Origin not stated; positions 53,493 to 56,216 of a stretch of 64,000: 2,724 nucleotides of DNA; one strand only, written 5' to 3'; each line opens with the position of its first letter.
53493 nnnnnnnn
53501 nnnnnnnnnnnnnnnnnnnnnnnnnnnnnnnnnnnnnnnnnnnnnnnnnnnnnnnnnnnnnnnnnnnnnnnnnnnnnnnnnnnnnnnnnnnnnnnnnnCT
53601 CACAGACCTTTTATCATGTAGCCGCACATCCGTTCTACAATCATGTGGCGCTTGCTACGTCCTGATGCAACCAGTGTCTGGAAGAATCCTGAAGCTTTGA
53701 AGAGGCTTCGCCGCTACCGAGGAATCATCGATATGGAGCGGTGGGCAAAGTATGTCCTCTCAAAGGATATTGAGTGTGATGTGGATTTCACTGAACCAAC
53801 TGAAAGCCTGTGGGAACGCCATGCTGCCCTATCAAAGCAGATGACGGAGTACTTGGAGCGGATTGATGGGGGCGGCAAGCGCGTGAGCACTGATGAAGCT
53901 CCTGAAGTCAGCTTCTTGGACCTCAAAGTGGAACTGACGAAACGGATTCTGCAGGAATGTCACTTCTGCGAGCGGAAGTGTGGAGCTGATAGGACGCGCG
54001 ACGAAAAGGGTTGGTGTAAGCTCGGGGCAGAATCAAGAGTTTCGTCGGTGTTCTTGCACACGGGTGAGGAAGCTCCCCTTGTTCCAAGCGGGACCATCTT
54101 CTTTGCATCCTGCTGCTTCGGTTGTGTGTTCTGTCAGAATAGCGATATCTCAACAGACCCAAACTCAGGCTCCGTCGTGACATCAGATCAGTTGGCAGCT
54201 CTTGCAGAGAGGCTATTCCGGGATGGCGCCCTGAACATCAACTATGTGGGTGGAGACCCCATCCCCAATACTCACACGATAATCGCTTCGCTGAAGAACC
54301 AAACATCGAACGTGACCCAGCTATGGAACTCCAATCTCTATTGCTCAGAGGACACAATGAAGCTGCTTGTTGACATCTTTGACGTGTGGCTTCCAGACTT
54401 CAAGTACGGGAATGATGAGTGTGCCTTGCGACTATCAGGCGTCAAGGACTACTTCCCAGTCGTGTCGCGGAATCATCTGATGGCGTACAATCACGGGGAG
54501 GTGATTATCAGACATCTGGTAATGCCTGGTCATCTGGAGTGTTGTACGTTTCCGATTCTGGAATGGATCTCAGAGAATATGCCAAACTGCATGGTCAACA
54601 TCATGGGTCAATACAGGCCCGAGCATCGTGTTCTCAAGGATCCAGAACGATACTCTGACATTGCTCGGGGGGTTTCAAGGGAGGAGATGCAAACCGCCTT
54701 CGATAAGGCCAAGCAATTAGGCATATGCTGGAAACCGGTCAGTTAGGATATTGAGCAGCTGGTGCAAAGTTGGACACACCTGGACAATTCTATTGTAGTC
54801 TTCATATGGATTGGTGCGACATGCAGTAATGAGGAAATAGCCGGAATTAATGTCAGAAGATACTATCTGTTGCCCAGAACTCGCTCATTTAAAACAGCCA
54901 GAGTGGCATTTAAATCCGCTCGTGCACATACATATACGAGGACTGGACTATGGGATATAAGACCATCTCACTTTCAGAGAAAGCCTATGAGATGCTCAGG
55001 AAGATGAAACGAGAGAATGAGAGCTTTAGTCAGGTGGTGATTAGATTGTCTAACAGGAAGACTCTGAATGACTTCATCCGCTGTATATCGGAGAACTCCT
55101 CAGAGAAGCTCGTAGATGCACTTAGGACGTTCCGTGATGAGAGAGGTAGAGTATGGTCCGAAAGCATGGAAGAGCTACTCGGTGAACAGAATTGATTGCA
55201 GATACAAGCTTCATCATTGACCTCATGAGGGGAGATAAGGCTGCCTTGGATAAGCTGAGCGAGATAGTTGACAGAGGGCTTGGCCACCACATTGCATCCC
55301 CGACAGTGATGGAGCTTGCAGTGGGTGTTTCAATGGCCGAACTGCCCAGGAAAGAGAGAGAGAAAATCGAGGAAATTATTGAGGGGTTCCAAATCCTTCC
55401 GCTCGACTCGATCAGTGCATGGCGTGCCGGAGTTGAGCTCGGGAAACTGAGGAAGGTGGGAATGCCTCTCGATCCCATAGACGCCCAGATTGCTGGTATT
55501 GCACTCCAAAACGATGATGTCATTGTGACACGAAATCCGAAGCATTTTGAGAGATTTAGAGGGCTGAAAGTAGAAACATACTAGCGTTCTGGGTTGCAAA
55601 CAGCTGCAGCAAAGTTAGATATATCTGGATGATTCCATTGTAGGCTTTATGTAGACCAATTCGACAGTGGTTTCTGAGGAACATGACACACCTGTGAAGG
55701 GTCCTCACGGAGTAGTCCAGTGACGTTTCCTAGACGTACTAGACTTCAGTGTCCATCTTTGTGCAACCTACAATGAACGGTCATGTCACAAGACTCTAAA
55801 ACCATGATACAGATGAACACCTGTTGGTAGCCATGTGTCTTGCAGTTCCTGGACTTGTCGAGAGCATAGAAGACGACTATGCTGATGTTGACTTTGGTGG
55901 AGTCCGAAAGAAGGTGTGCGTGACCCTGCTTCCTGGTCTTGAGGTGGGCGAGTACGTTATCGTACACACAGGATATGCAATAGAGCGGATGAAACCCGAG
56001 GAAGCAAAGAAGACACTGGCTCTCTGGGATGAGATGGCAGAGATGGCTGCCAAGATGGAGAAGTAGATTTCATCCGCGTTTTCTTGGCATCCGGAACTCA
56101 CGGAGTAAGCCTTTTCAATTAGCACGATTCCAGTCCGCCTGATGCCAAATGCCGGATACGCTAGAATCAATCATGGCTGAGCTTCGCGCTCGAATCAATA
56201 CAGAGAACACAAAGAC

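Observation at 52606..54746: Carbamoyltransferase-fold protein with degenerate catalytic motifs, co-oriented with a PflX-like radical SAM enzyme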

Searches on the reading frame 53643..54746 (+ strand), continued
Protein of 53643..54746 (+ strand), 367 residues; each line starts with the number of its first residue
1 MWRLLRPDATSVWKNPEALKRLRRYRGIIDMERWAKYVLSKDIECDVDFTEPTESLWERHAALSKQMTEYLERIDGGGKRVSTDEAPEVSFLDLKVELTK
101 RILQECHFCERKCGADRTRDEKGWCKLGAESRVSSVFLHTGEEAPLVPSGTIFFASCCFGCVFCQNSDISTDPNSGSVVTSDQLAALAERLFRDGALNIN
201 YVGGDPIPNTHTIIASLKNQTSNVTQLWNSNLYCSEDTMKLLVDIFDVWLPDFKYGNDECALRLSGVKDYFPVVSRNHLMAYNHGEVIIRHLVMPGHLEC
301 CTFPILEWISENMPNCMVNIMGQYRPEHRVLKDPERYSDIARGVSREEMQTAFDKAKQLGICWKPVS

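Call 37: find_encoding_contigs(protein=P0107, flank=8000, max_places=2)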
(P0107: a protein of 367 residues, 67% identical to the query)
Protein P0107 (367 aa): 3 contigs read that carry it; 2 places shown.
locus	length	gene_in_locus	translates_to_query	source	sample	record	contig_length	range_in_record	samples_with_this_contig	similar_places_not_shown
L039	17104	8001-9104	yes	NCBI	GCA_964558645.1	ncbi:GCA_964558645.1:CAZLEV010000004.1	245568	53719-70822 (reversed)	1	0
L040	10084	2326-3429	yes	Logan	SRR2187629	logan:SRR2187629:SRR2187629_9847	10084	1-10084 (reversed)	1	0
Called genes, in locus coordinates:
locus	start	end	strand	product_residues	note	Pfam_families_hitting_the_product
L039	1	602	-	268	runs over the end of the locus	PF00583:Acetyltransf_1, PF13673:Acetyltransf_10 (weak), PF13508:Acetyltransf_7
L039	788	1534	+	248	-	PF24280:HVO_A0563_N, PF04967:HTH_10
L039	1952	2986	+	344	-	PF12837:Fer4_6 (faint), PF13237:Fer4_10 (faint), PF00037:Fer4 (faint), PF14697:Fer4_21 (weak), PF13187:Fer4_9 (weak)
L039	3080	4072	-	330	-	PF04015:DUF362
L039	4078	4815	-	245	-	PF04127:DFP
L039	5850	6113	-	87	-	PF12675:DUF3795 (faint)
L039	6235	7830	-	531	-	PF00989:PAS, PF08448:PAS_4, PF13426:PAS_9, PF00989:PAS, PF13188:PAS_8, PF08447:PAS_3, PF13426:PAS_9, PF02518:HATPase_c, +2 more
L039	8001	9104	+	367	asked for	PF13353:Fer4_12 (weak), PF04055:Radical_SAM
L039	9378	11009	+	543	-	PF00496:SBP_bac_5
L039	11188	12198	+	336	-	PF19300:BPD_transp_1_N, PF00528:BPD_transp_1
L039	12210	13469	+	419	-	PF00528:BPD_transp_1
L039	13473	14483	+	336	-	PF00005:ABC_tran, PF08352:oligo_HPY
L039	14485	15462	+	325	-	PF00005:ABC_tran, PF08352:oligo_HPY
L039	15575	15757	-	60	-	-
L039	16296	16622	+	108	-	-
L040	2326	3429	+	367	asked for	PF13353:Fer4_12 (weak), PF04055:Radical_SAM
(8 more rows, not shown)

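Call 55: predict_structure(alignment_id=A3)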
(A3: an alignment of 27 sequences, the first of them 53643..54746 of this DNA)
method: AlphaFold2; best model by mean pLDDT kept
length: 367 residues; sequences in the alignment: 27
mean_pLDDT: 82.8   pTM: 0.84
mean pLDDT of the five models: 82.8, 81.6, 78.5, 75.5, 72.1
residues with pLDDT >= 90: 187; 70-90: 109; 50-70: 41; < 50: 30
segments of 3 or more residues with pLDDT < 50: 1-5, 105-107, 109-114, 159-170
pLDDT, mean of each block of 10 residues (from residue 1): 50 85 93 96 95 96 97 95 89 94 54 50 59 85 80 68 42 77 97 94 67 93 91 84 93 89 78 93 93 91 97 92 76 76 89 96 65
secondary structure, 60 per line:
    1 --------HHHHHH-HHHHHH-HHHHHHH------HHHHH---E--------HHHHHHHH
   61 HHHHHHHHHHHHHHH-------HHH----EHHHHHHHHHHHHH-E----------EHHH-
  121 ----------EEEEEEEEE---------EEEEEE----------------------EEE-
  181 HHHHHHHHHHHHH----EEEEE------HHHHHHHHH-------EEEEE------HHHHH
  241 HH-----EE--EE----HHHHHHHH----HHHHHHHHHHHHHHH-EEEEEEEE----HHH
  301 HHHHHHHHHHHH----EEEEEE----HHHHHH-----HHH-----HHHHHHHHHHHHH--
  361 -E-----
elements in order: H9-14 H16-21 H23-29 H36-40 H53-75 H91-103 E131-139 E149-154 E177-179 H181-193 E198-202 H209-217 E225-229 H236-242 H258-265 H270-284 E286-293 H298-312 E317-322 H327-332 H346-358

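Call 57: fold_search(model_id=the predicted structure, library=pdb)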
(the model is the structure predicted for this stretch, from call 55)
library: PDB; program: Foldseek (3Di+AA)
matches with E <= 10: 1257; with E <= 0.001: 15
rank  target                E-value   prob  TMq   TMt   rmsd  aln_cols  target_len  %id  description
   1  3c8f                  1.3e-09  1.00  0.48  0.69   4.4       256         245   20  4Fe-4S-Pyruvate formate-lyase Activating Enzyme with partially disordered AdoMet (released 2008-10-28)
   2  8fo0                  3.6e-09  1.00  0.50  0.72   4.2       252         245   18  The structure of a crystallizable variant of E. coli pyruvate formate-lyase activating enzyme bound to a partially cleav (released 2023-05-24)
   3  3cb8_A                4.9e-09  1.00  0.49  0.69   4.5       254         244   19  4Fe-4S-Pyruvate formate-lyase activating enzyme in complex with AdoMet and a peptide substrate (released 2008-10-28)
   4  7vob                  1.2e-04  1.00  0.37  0.40  10.2       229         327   16  The crystal structure of a Radical SAM Enzyme BlsE involved in the Biosynthesis of Blasticidin S (released 2022-05-04)
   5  5exi                  2.1e-04  1.00  0.42  0.53   4.5       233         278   15  Crystal structure of M. tuberculosis lipoyl synthase at 2.28 A resolution (released 2016-08-10)
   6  5tgs_B                2.7e-04  1.00  0.41  0.59   6.6       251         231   12  Crystal Structure of QueE from Bacillus subtilis with methionine bound (released 2017-01-18)
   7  6efn                  3.2e-04  1.00  0.43  0.42   5.1       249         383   15  Structure of a RiPP maturase, SkfB (released 2018-10-24)
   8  8hzv_C                3.8e-04  1.00  0.36  0.29  20.8       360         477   13  The crystal structure of a Radical SAM Enzyme DesII (released 2024-07-10)
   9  8v0j_B                4.6e-04  1.00  0.42  0.50   4.8       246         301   12  Structure of the complex between Human LIAS and H-protein in the presence of s-adenosyl-l-methionine (released 2025-08-20)
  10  4u0o                  4.9e-04  1.00  0.41  0.53   5.1       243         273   13  Crystal structure of Thermosynechococcus elongatus Lipoyl Synthase 2 complexed with MTA and DTT (released 2014-08-20)
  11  9c19_B                5.8e-04  1.00  0.42  0.50   4.9       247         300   12  Structure of human LIAS (released 2025-07-09)
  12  8hzv_A                5.8e-04  0.99  0.37  0.30  21.7       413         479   14  The crystal structure of a Radical SAM Enzyme DesII (released 2024-07-10)
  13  9cg2                  6.1e-04  1.00  0.31  0.31   3.6       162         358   14  DUF512 protein from Pyrococcus furiosus (released 2025-03-05)
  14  5v1q_B                8.7e-04  1.00  0.40  0.34   4.5       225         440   12  Crystal structure of Streptococcus suis SuiB (released 2017-08-30)
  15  8hzy_B                8.7e-04  0.99  0.35  0.29  20.2       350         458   13  The crystal structure of a Radical SAM Enzyme DesII (released 2024-07-10)
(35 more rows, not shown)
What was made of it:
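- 53643..54746 (+): Gene B: 367-aa radical SAM protein with a PflA-like core, an N-terminal helical domain of about 100 aa, and extra cysteine motifs. Foldseek to PflA 3c8f, E 1e-9, TM 0.69 (call 57).
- Closest known: Pyruvate formate-lyase activating enzyme PflA and the 'PflX-like' radical SAM proteins. Same: The core fold matches (3c8f, E 1e-9, TM 0.69; call 57).
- Checked: The best structural match is PflA (call 57).
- The PflA fold is the most open radical SAM fold and typically accepts protein substrates (call 57; established knowledge of PflA).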

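Call 60: find_encoding_contigs(protein=P0161, flank=10000, max_places=2)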
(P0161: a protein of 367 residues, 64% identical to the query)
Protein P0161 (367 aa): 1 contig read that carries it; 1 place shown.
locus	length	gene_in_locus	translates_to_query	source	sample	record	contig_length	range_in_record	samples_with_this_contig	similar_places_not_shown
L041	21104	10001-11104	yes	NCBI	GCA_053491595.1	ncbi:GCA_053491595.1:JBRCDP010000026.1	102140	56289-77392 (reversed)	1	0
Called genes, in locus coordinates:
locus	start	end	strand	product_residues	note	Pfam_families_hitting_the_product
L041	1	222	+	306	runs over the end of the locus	PF10040:CRISPR_Cas6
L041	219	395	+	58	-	-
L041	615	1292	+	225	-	PF19810:HFX_2341_N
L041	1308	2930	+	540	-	-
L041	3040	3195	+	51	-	-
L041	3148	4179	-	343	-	-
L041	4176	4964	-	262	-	PF00005:ABC_tran, PF13304:AAA_21 (weak)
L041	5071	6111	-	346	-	PF00899:ThiF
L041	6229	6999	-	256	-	-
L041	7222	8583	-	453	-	PF00206:Lyase_1, PF08328:ASL_C (weak), PF10397:ADSL_C (weak)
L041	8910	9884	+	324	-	PF00185:OTCace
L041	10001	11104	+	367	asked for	PF04055:Radical_SAM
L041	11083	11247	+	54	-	-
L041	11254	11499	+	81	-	PF01455:HupF_HypC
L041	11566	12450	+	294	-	PF00483:NTP_transferase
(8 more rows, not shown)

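Call 61: find_encoding_contigs(protein=P0162, flank=10000, max_places=2)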
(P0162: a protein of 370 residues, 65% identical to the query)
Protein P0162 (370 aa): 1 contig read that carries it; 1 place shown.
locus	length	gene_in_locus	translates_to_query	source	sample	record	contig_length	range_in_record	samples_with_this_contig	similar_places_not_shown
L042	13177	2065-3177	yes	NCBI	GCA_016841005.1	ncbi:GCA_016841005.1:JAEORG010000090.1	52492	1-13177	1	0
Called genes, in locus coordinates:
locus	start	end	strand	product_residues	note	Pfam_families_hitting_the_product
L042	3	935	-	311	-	?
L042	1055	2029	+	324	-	PF00185:OTCace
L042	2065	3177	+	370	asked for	PF04055:Radical_SAM (weak), PF13353:Fer4_12 (weak)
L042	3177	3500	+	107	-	PF01455:HupF_HypC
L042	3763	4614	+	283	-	PF00483:NTP_transferase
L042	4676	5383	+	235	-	PF00535:Glycos_transf_2, PF13641:Glyco_tranf_2_3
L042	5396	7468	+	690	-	PF09594:GT87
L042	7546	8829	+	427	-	PF13439:Glyco_transf_4, PF13579:Glyco_trans_4_4, PF00534:Glycos_transf_1, PF13692:Glyco_trans_1_4, PF13524:Glyco_trans_1_2 (weak)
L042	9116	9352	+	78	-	PF01455:HupF_HypC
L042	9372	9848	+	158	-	-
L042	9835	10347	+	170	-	PF04307:YdjM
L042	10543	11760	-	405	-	PF00534:Glycos_transf_1, PF13692:Glyco_trans_1_4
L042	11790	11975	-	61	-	-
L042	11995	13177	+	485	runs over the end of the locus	PF13440:Polysacc_synt_3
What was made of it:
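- In one locus the B stop and the called start of hypC overlap (call 61).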

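Call 69: search_protein_families(library=padloc, proteins=[window:53643-54746:+], max_evalue=0.01)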
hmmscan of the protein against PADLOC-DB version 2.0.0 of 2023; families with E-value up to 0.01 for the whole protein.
window:53643-54746:+ (367 aa): 0 families

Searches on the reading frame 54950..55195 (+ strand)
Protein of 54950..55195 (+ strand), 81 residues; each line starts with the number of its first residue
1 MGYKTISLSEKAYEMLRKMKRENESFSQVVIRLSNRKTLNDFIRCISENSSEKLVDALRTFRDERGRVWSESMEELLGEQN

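Call 3: search_protein_families(library=pfam, proteins=[window:54950-55195:+], max_evalue=0.01)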
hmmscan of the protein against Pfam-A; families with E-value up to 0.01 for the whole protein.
window:54950-55195:+ (81 aa): 1 family
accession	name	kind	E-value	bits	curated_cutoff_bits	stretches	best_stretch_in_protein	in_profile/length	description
PF02697.20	VAPB_antitox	-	6.2e-13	49.8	27.9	1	4-64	1-67/69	Putative antitoxin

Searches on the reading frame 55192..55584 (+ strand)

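Call 3: search_protein_families(library=pfam, proteins=[window:55192-55584:+], max_evalue=0.01)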
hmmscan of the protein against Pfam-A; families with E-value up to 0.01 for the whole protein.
window:55192-55584:+ (130 aa): 1 family
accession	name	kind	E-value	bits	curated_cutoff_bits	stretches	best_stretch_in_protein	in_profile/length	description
PF01850.27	PIN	-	8.4e-11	43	23.6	1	2-123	2-118/120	PIN domain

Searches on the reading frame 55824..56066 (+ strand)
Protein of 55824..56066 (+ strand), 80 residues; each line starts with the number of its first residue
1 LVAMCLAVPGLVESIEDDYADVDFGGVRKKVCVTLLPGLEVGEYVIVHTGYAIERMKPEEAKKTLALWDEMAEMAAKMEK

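Call 3: search_protein_families(library=pfam, proteins=[window:55824-56066:+], max_evalue=0.01)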
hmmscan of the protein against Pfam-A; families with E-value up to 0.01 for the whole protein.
window:55824-56066:+ (80 aa): 1 family
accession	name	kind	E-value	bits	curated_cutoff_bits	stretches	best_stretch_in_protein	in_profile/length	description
PF01455.23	HupF_HypC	-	4.6e-26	91.2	28.5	1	4-68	1-65/65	HupF/HypC family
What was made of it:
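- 55833..56066 (+): hypC (protein starts MCLAVPG), the usual downstream neighbour of gene B. It has its own conserved upstream box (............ at 55790-55801). Pfam HupF_HypC, 4.6e-26 (call 3).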
